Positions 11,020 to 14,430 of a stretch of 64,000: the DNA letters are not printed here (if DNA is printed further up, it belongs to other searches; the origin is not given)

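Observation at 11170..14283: Signal-peptide-less subtilase with RTX nonapeptides and an internally duplicated 150-aa C-terminal module: probable T1SS-secreted protease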

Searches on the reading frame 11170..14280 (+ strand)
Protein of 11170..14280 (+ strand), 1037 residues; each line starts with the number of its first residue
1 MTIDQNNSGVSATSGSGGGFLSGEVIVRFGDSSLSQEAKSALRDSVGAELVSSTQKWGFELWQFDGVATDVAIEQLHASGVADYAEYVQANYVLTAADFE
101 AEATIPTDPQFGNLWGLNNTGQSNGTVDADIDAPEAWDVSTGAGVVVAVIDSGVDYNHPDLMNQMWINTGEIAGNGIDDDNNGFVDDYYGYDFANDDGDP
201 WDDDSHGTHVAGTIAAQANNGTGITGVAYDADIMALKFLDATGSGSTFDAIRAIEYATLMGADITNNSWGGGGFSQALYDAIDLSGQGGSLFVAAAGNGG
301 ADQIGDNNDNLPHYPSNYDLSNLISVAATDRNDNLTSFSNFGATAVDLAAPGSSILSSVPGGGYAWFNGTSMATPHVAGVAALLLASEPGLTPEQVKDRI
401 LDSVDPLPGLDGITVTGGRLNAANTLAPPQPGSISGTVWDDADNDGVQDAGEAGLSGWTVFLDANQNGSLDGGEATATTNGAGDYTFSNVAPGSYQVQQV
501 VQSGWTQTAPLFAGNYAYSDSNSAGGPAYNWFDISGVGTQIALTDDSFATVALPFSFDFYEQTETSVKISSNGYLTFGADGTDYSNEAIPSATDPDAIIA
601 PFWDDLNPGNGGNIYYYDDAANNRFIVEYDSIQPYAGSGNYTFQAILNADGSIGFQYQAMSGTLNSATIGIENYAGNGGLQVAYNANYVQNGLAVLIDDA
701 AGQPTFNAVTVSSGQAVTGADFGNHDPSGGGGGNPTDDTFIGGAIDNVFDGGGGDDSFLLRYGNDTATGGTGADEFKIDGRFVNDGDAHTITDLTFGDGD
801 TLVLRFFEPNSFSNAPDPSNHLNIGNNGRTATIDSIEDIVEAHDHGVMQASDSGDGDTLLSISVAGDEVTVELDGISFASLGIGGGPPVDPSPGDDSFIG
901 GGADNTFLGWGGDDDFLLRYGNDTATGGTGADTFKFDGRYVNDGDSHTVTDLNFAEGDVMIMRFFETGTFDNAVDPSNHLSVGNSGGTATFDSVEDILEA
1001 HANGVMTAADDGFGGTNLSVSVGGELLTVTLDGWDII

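Call 3: search_protein_families(library=pfam, proteins=[window:11170-14280:+], max_evalue=1)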
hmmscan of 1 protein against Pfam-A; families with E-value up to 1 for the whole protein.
window:11170-14280:+ (1037 aa): 7 families
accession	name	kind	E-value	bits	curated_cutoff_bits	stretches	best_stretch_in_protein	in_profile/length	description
PF00082.27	Peptidase_S8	-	5.4e-66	223.3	21.8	1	142-404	1-273/288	Subtilase family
PF17210.9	SdrD_B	-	4.4e-16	59.5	29.7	1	433-522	2-86/112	SdrD B-like domain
PF06119.19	NIDO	-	8.5e-08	32.9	25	1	566-621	2-55/186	Nidogen-like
PF22148.1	Fervidolysin_NPro-like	-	1.5e-07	32.1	21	1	11-86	6-79/81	Fervidolysin N-terminal prodomain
PF13620.12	CarboxypepD_reg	-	3.5e-06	27.7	32.3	1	447-499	6-54/82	Carboxypeptidase regulatory-like domain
PF00353.25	HemolysinCabind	-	0.007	16.8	23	1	921-933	5-17/36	RTX calcium-binding nonapeptide repeat (4 copies)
PF17802.7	SpaA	-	0.025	15.2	23.1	1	453-498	14-57/91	Prealbumin-like fold domain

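Call 4: search_protein_families(library=ncbifam, proteins=[window:11170-14280:+], max_evalue=1)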
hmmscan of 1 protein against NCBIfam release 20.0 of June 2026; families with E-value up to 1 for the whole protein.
window:11170-14280:+ (1037 aa): 9 families
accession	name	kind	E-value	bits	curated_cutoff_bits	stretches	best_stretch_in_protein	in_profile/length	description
TIGR03921.1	T7SS_mycosin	equivalog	1.7e-46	159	278.75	1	133-406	3-265/353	type VII secretion-associated serine protease mycosin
NF033595.1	denti_PrtP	equivalog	1e-25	90.4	300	2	310-400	379-474/606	dentilisin complex serine proteinase subunit PrtP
TIGR03895.1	protease_PatA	subfamily_domain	1.1e-16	60.8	421.05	1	206-406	1-202/606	PatA/PatG family cyanobactin maturation protease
NF040553.1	SGO_0316_fam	subfamily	2.3e-16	58.7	1400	2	137-283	279-441/1486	SGO_0316/SGO_0317 family LPXTG-anchored serine peptidase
NF051851.1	AtpSerPepEprS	equivalog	2.5e-14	52.3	1700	1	140-403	64-336/988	autotransporter serine peptidase EprS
NF040809.1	germ_prot_CspBA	exception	1.2e-11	43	1250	2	330-385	413-473/1099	bifunctional germination protease/germinant receptor pseudoprotease CspBA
NF049966.1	QH_SP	equivalog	1e-06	28.2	165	1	147-400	2-207/219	subtilisin-like serine protease QhpE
NF040808.2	CspC_non_triad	exception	1.8e-05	23.4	675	1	139-238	92-201/556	bile acid germinant receptor pseudoprotease CspC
NF042956.1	IteS_antiphage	equivalog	0.17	10.1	900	0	200-299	287-394/747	S8 family anti-phage peptidase IteS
